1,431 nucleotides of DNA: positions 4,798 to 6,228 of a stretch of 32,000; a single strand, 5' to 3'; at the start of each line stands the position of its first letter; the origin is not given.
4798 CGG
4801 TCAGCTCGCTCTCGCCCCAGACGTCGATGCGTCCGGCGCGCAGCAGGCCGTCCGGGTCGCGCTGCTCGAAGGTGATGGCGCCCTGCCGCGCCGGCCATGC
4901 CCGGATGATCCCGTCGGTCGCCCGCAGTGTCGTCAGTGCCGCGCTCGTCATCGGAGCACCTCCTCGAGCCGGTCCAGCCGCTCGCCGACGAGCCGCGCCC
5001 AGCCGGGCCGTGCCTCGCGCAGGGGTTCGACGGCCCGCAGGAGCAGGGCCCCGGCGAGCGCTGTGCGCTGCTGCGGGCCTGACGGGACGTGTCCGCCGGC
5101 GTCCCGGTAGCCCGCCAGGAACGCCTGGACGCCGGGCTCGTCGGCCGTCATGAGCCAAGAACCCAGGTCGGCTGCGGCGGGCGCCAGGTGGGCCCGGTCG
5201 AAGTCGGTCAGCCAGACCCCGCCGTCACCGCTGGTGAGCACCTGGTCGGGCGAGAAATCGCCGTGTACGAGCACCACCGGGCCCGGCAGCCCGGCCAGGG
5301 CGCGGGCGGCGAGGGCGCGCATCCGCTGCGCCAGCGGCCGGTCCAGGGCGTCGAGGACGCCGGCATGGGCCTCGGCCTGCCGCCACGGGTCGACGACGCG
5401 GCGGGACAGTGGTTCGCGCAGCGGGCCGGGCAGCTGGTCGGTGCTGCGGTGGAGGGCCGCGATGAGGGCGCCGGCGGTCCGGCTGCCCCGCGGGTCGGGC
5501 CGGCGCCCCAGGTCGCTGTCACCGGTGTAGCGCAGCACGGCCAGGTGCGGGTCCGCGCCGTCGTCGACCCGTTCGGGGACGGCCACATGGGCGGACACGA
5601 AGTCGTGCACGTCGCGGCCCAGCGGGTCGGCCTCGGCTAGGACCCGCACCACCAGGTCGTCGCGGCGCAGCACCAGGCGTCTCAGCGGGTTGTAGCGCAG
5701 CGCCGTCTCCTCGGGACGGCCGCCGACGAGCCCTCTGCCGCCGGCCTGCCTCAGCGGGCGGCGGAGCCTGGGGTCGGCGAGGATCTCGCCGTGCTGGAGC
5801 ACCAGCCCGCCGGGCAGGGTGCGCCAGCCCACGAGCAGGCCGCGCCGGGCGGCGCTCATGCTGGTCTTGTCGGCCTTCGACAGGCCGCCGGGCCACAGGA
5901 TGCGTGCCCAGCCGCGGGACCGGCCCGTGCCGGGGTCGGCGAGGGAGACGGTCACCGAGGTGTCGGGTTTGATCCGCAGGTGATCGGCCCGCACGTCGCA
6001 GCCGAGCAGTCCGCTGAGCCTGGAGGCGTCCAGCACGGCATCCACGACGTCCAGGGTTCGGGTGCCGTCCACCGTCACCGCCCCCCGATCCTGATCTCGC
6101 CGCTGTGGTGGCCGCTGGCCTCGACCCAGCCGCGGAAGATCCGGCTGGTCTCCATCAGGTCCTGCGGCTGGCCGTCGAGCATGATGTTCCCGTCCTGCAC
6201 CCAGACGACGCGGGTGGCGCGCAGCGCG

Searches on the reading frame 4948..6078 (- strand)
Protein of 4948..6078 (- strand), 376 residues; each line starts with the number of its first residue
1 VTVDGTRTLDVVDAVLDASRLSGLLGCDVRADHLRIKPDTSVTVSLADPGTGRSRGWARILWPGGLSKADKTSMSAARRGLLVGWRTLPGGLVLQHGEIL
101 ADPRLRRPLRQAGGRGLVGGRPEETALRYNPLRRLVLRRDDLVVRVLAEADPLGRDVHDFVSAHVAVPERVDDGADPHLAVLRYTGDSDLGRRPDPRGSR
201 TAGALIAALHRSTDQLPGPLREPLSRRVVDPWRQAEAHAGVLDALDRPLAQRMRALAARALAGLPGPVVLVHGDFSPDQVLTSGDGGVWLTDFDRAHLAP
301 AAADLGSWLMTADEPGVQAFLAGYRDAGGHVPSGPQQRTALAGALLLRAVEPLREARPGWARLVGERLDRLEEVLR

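Call 5: search_protein_families(library=pfam, proteins=[window:4948-6078:-], max_evalue=0.01)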
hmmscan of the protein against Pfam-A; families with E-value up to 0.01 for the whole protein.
window:4948-6078:- (376 aa): 1 family
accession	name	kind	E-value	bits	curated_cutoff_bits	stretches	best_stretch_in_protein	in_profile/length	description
PF01636.29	APH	-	1.2e-17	64.9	23.2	1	130-334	19-232/239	Phosphotransferase enzyme family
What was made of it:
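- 4948..6078 (-): KinA: an APH/choline-kinase-fold small-molecule kinase with an intact active site. Pfam APH scores 64.9 bits (call 5).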

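Call 6: search_protein_families(library=ncbifam, proteins=[window:4948-6078:-], max_evalue=0.001)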
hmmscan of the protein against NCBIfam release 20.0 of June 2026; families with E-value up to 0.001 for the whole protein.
window:4948-6078:- (376 aa): 1 family
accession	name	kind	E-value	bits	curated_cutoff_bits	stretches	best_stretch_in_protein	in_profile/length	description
NF038156.1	lant_syn_V_LxmK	equivalog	1e-08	34.7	315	1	199-307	113-229/347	class V lanthionine synthetase subunit LxmK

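Call 8: find_homologous_proteins(query=window:4948-6078:-, max_evalue=0.00001)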
Query window:4948-6078:- (376 aa): 82 proteins with E <= 0.00001 among 8000 candidates.
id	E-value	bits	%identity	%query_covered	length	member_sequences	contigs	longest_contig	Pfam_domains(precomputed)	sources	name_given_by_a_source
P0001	1.4e-239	813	100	100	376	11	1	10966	PF01636.30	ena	-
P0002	6.7e-187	639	82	99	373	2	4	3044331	PF01636.30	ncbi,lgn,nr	ncbi:phosphotransferase family protein [Propionibacterium australiense]|nr:aminoglycoside phosphotra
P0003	1.1e-134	468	67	97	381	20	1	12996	PF01636.30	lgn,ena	-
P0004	2.2e-92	328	52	98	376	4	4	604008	PF01636.30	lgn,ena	-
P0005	1.5e-81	293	48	100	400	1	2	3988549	PF01636.30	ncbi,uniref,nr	ncbi:phosphotransferase [Actinomyces qiguomingii]|uniref:phosphotransferase n=1 Tax=Actinomyces qigu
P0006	2.3e-81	292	45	97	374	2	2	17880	PF01636.30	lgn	-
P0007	1.6e-78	283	45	98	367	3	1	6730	PF01636.30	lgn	-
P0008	1.1e-75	273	41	98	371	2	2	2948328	PF01636.30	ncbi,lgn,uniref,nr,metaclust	ncbi:aminoglycoside phosphotransferase family protein [Corynebacterium freiburgense]|uniref:aminogly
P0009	9.3e-75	270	46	98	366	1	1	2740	PF01636.30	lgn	-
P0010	1.2e-73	267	44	98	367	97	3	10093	PF01636.30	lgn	-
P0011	2.5e-73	266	46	98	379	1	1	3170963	PF01636.30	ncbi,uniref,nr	ncbi:aminoglycoside phosphotransferase family protein [Actinomyces capricornis]|uniref:Aminoglycosid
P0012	5.1e-73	265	45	100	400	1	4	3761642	PF01636.30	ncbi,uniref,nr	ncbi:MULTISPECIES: phosphotransferase family protein [Actinomyces]|uniref:Aminoglycoside phosphotran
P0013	1.1e-71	260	45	99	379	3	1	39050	PF01636.30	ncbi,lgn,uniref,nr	ncbi:aminoglycoside phosphotransferase family protein [Actinomyces bowdenii]|uniref:aminoglycoside p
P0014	1.8e-71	259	44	100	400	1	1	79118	PF01636.30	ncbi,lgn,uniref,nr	ncbi:phosphotransferase family protein [Actinomyces sp.]|uniref:phosphotransferase family protein n=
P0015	6.5e-70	254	44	99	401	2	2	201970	PF01636.30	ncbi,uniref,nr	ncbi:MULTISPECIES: phosphotransferase [unclassified Actinomyces]|uniref:phosphotransferase family pr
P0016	3.0e-68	249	38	98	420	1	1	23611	PF01636.30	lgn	-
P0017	4.1e-68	248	44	100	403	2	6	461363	PF01636.30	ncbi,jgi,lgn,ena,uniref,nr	ncbi:MAG: aminoglycoside phosphotransferase family protein [Actinomyces succiniciruminis]|uniref:Pho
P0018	2.4e-67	246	46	97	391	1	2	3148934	PF01636.30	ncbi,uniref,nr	ncbi:aminoglycoside phosphotransferase family protein [Actinomyces howellii]|uniref:Phosphotransfera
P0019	1.7e-65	240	46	98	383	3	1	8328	PF01636.30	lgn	-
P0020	4.8e-61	225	44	98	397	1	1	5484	PF01636.30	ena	-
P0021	2.5e-60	223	41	96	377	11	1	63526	PF01636.30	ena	-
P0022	3.0e-60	223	42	98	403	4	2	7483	PF01636.30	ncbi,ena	-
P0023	1.4e-59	220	41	96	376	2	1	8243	PF01636.30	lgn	-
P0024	3.0e-59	219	41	97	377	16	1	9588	PF01636.30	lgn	-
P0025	8.1e-59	218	42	99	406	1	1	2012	PF01636.30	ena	-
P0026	8.3e-59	218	42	96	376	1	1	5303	PF01636.30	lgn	-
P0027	1.2e-58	217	41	96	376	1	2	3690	PF01636.30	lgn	-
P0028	1.5e-58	217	41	96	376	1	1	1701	PF01636.30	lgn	-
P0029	1.6e-58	217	41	96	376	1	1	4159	PF01636.30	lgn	-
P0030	1.9e-58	217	41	96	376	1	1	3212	PF01636.30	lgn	-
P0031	1.9e-58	217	41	96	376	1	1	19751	PF01636.30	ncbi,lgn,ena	-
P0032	2.2e-58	216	41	96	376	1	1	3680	PF01636.30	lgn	-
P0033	2.6e-58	216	41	96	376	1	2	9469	PF01636.30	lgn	-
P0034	2.7e-58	216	42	97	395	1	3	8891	PF01636.30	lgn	-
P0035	2.8e-58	216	41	96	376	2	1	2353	PF01636.30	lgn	-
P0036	2.9e-58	216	41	96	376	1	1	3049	PF01636.30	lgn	-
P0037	3.2e-58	216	41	96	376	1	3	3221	PF01636.30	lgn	-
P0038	3.8e-58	216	42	97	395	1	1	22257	PF01636.30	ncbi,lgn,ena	ncbi:phosphotransferase family protein [Actinomyces oricola]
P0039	4.6e-58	215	41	96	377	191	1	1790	PF01636.30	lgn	-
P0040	5.2e-58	215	41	96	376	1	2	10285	PF01636.30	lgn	-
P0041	7.9e-58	215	41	96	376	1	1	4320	PF01636.30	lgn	-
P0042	8.4e-58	215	42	96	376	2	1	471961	PF01636.30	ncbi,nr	ncbi:phosphotransferase [Schaalia georgiae]|nr:phosphotransferase [Schaalia georgiae]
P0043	9.3e-58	214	41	96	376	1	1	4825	PF01636.30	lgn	-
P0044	1.0e-57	214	41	96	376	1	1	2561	PF01636.30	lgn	-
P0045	1.0e-57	214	42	97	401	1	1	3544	PF01636.30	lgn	-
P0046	1.3e-57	214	42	96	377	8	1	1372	PF01636.30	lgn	-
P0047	1.4e-57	214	41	96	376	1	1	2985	PF01636.30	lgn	-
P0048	2.6e-57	213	42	97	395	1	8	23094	PF01636.30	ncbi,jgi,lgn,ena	-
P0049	2.6e-57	213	42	97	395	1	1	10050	PF01636.30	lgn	-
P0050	2.6e-57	213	41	99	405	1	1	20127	PF01636.30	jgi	-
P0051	3.4e-57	213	42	97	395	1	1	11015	PF01636.30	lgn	-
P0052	3.5e-57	212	41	98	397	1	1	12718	PF01636.30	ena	-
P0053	3.6e-57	212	42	97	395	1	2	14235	PF01636.30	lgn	-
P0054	3.6e-57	212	41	96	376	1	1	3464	PF01636.30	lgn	-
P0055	3.9e-57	212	42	97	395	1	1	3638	PF01636.30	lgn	-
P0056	3.9e-57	212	42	97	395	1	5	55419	PF01636.30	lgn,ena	-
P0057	4.4e-57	212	42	97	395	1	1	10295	PF01636.30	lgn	-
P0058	4.5e-57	212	42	97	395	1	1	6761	PF01636.30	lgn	-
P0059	4.5e-57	212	42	97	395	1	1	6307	PF01636.30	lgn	-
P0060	7.4e-57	211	42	97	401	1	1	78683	PF01636.30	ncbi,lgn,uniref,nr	ncbi:phosphotransferase family protein [Actinomyces oricola]|uniref:phosphotransferase family protei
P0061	8.1e-57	211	42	97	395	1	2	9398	PF01636.30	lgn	-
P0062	9.0e-57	211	41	97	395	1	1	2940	PF01636.30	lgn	-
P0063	9.5e-57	211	42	97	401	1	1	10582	PF01636.30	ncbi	ncbi:phosphotransferase family protein [Actinomyces oricola]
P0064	9.7e-57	211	42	97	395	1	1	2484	PF01636.30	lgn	-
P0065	1.0e-56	211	42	97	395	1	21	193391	PF01636.30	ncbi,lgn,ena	-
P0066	1.1e-56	211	41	97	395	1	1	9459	PF01636.30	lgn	-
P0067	1.2e-56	211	42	97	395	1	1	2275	PF01636.30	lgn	-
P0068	1.3e-56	211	42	97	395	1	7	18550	PF01636.30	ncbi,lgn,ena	-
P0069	3.8e-55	206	41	100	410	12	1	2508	PF01636.30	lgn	-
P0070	3.6e-53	199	40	97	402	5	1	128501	PF01636.30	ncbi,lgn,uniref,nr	ncbi:aminoglycoside phosphotransferase family protein [Buchananella hordeovulneris]|uniref:phosphotr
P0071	1.6e-52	197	40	97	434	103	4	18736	PF01636.30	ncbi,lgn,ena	-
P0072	9.1e-50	188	38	96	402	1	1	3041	PF01636.30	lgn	-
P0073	2.5e-41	160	41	79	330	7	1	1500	PF01636.30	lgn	-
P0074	1.5e-33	135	38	96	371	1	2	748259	PF01636.30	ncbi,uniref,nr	ncbi:phosphotransferase family protein [Microbacterium marinilacus]|uniref:Aminoglycoside phosphotra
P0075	5.7e-24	103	39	34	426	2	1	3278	PF01636.30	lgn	-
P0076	2.7e-21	94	33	93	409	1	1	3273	PF01636.30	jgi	jgi:hypothetical protein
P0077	9.3e-19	86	33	98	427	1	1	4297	PF01636.30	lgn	-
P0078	8.6e-16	76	31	99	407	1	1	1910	PF01636.30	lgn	-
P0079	3.6e-15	74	32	96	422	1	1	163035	PF19974.6,PF01636.30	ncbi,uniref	ncbi:aminoglycoside phosphotransferase family protein [Arthrobacter globiformis]|uniref:phosphotrans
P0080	3.8e-15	74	31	98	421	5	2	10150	PF01636.30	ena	-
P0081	7.8e-14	70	29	96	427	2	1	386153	PF19974.6,PF01636.30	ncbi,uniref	ncbi:aminoglycoside phosphotransferase family protein [Arthrobacter sp. NPDC058097]|uniref:aminoglyc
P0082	6.3e-12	64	30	95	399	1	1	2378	PF01636.30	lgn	-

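Call 10: find_related_loci(query=A1, collection=genome_contigs, flank=10000)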
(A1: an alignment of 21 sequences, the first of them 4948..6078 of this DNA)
Query A1 (376 aa) in genome_contigs; peptide patterns used: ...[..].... (x = any residue, [..] = any of these).
177 stretches matched a pattern; 101 encode a relative of the query (tblastn E <= 1e-3); the best 80 are kept; 80 distinct loci.
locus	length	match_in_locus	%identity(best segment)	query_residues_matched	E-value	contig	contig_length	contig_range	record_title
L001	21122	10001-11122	82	3-376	3e-177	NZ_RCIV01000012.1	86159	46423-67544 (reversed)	Propionibacterium australiense strain NML98A072 NML98A072_12, whole genome shotgun sequence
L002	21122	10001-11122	66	6-376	2e-135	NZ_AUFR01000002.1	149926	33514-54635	Propionibacterium acidifaciens DSM 21887 K336DRAFT_scaffold00002.2_C, whole genome shotgun sequence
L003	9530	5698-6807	52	8-375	7e-86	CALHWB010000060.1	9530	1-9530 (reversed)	MAG TPA_asm: uncultured Propionibacterium sp. isolate ERR589626_bin.33_CONCOCT_v1.1_MAG genome assembly, contig: ERZ7730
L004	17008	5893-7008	44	8-375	8e-75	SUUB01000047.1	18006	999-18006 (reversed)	MAG: Actinomycetaceae bacterium isolate SIG35 NODE_2062_length_18006_cov_19.059624, whole genome shotgun sequence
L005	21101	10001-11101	39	8-375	1e-73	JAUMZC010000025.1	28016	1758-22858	MAG: Corynebacterium sp. isolate S17M_Sa_7 NODE_853_length_28016_cov_6.474017, whole genome shotgun sequence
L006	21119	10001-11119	45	1-372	4e-73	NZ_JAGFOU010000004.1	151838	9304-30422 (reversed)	Actinomyces bowdenii strain DSM 15435 Scaffold4, whole genome shotgun sequence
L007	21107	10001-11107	46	10-374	3e-72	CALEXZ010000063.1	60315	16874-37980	MAG TPA_asm: uncultured Actinomyces sp. isolate ERR589462_bin.41_CONCOCT_v1.1_MAG genome assembly, contig: ERZ772917.102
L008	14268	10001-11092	43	8-375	6e-71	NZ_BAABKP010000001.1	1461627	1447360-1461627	Rothia endophytica strain JCM 18541 sequence01, whole genome shotgun sequence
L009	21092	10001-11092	44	8-375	2e-70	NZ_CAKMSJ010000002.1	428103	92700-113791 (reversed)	Rothia endophytica strain 56QC2O2, whole genome shotgun sequence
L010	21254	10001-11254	38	7-376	2e-70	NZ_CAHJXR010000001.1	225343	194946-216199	Schaalia sp. Marseille-Q2122 strain Pus Sample, whole genome shotgun sequence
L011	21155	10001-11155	42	1-375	9e-70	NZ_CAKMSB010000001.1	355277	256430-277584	Rothia nasisuis strain 69RC1, whole genome shotgun sequence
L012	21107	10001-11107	40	6-375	1e-69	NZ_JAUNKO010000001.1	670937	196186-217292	MAG: Corynebacterium sp. isolate S30M_Sa_49 NODE_1_length_670937_cov_71.123318, whole genome shotgun sequence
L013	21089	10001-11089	44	8-375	5e-68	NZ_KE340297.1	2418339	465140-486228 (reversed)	Propionibacterium sp. oral taxon 192 str. F0372 acKdT-supercont1.1, whole genome shotgun sequence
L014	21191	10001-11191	41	2-376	1e-65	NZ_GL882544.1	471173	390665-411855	Actinomyces sp. oral taxon 170 str. F0386 Scfld74, whole genome shotgun sequence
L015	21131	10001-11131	46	6-375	7e-65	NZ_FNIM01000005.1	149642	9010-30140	Actinomyces ruminicola strain DSM 27982, whole genome shotgun sequence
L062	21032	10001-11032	38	14-373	5e-25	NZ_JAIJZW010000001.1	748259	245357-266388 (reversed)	Microbacterium marinilacus strain YM11-607 Scaffold1, whole genome shotgun sequence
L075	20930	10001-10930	33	34-373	2e-12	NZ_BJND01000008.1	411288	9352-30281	Streptomyces spinoverrucosus strain NBRC 14228 sequence008, whole genome shotgun sequence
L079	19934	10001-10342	41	269-375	1e-11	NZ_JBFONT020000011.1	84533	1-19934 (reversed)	Aestuariibius sp. 2305UL40-4 NODE_11_length_84533_cov_16.433382, whole genome shotgun sequence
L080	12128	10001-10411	37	249-375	1e-11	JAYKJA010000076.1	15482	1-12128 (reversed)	MAG: Synechococcaceae cyanobacterium isolate 73653 NODE_9688425, whole genome shotgun sequence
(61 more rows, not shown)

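Call 13: search_solved_structures(query=window:4948-6078:-, max_evalue=1)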
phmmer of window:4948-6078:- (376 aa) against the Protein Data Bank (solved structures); distinct sequences matched with E-value up to 1: 3.
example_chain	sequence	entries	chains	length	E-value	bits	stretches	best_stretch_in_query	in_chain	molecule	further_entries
8ixi_A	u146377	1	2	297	0.29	13.5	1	270-339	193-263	Macrolide 2'-phosphotransferase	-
7w15_B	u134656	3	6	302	0.29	13.5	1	270-339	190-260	Macrolide 2'-phosphotransferase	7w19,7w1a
7s3l_A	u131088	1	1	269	0.59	12.5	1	264-324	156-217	Aminoglycoside phosphotransferase family protein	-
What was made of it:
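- On Antibiotic resistance kinases (Mph, APH(2''), APH(3'), APH(9)): PDB phmmer against Mph gives E = 0.29 (call 13).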

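Call 19: search_protein_families(library=pfam, proteins=[L015:12243-13757:+, L015:13630-14460:+, L075:1391-2962:+, L075:2887-3624:+, L079:2009-3649:-, L079:1311-2015:-, L062:2249-3742:+, L062:3547-4407:+], max_evalue=0.001)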
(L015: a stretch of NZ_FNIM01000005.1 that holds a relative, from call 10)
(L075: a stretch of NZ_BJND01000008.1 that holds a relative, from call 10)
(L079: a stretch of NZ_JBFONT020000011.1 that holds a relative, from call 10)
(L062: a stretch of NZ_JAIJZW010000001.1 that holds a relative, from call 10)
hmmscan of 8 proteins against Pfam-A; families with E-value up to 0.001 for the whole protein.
L015:12243-13757:+ (505 aa): 3 families
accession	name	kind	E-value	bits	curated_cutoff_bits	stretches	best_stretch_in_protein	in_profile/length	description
PF02518.31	HATPase_c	-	6.9e-21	75.2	26.4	1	380-495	2-110/111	Histidine kinase-, DNA gyrase B-, and HSP90-like ATPase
PF00512.31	HisKA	-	2.2e-14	53.7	26.9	1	274-336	1-64/66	His Kinase A (phospho-acceptor) domain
PF00672.30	HAMP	-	4.6e-12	46.5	25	1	220-269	3-52/53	HAMP domain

L015:13630-14460:+ (277 aa): 2 families
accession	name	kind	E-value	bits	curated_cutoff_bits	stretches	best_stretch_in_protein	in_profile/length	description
PF00072.30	Response_reg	-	9.8e-28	97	30.2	1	61-171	1-111/111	Response regulator receiver domain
PF00486.34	Trans_reg_C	-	1.2e-25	89.8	26.2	1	208-276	4-77/77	Transcriptional regulatory protein, C terminal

L075:1391-2962:+ (524 aa): 3 families
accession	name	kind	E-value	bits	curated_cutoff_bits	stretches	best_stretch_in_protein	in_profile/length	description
PF02518.31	HATPase_c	-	2.3e-22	79.9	26.4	1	399-510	2-110/111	Histidine kinase-, DNA gyrase B-, and HSP90-like ATPase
PF00512.31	HisKA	-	9.3e-17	61.3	26.9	1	293-355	1-64/66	His Kinase A (phospho-acceptor) domain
PF00672.30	HAMP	-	7.1e-15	55.5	25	1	237-288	1-52/53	HAMP domain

L075:2887-3624:+ (246 aa): 2 families
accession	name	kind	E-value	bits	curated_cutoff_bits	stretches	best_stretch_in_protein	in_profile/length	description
PF00486.34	Trans_reg_C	-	3.1e-27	94.9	26.2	1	174-244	1-76/77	Transcriptional regulatory protein, C terminal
PF00072.30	Response_reg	-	1e-24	87.3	30.2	1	29-139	1-111/111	Response regulator receiver domain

L079:2009-3649:- (547 aa): 3 families
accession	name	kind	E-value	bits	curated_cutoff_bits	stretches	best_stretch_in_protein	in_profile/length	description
PF00512.31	HisKA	-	9.3e-20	70.9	26.9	1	327-393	2-66/66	His Kinase A (phospho-acceptor) domain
PF02518.31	HATPase_c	-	8.2e-18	65.3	26.4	1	439-543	1-109/111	Histidine kinase-, DNA gyrase B-, and HSP90-like ATPase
PF00672.30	HAMP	-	8e-13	48.9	25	1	237-289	1-52/53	HAMP domain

L079:1311-2015:- (235 aa): 3 families
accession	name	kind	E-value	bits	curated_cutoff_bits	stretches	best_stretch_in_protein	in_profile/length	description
PF00072.30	Response_reg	-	7.1e-26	91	30.2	1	8-118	1-111/111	Response regulator receiver domain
PF00486.34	Trans_reg_C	-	3.8e-24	85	26.2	1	152-226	1-76/77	Transcriptional regulatory protein, C terminal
PF23198.2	PDE8A_N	-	4.6e-05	23.8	29.6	1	8-77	13-83/147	PDE8A-like, N-terminal domain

L062:2249-3742:+ (498 aa): 3 families
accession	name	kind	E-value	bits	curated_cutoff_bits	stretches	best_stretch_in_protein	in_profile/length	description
PF02518.31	HATPase_c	-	2e-26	93.1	26.4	1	380-488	2-110/111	Histidine kinase-, DNA gyrase B-, and HSP90-like ATPase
PF00672.30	HAMP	-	9.2e-13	48.7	25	1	218-269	1-52/53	HAMP domain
PF00512.31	HisKA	-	3e-11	43.6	26.9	1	275-336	2-64/66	His Kinase A (phospho-acceptor) domain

L062:3547-4407:+ (287 aa): 2 families
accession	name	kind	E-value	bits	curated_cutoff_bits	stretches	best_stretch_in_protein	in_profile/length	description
PF00072.30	Response_reg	-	2.5e-29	102.1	30.2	1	69-179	1-111/111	Response regulator receiver domain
PF00486.34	Trans_reg_C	-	6.4e-25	87.5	26.2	1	217-285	4-77/77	Transcriptional regulatory protein, C terminal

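Call 32: predict_structure(alignment_id=A1)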
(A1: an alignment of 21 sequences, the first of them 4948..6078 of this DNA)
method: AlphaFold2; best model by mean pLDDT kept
length: 376 residues; sequences in the alignment: 21
mean_pLDDT: 94.2   pTM: 0.90
mean pLDDT of the five models: 94.2, 94.2, 93.9, 93.7, 93.5
residues with pLDDT >= 90: 343; 70-90: 27; 50-70: 3; < 50: 3
segments of 3 or more residues with pLDDT < 50: 1-3
pLDDT, mean of each block of 10 residues (from residue 1): 69 97 97 96 97 96 89 93 92 96 95 93 94 96 97 97 98 96 96 97 98 97 91 92 98 93 84 96 96 95 95 97 97 90 94 96 98 94
secondary structure, 60 per line:
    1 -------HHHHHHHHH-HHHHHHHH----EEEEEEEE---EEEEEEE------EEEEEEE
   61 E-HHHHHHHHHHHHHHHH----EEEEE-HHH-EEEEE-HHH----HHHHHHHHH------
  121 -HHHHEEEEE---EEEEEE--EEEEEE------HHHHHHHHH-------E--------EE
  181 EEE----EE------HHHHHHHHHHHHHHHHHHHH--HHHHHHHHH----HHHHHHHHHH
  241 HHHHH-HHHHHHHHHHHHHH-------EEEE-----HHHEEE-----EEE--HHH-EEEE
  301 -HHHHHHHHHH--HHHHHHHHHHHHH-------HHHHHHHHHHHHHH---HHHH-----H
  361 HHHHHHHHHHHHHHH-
elements in order: H8-16 H18-25 E30-37 E41-47 E54-61 H63-78 E83-87 E93-97 H106-114 H122-125 E126-130 E134-139 E142-147 H154-162 E179-183 H196-215 H218-226 H231-245 H247-260 E268-271 E280-282 E288-290 E297-300 H302-311 H314-326 H334-347 H351-354 H360-375
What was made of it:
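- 4948..6078 (-): The AF2 model has pLDDT 94 (call 32).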
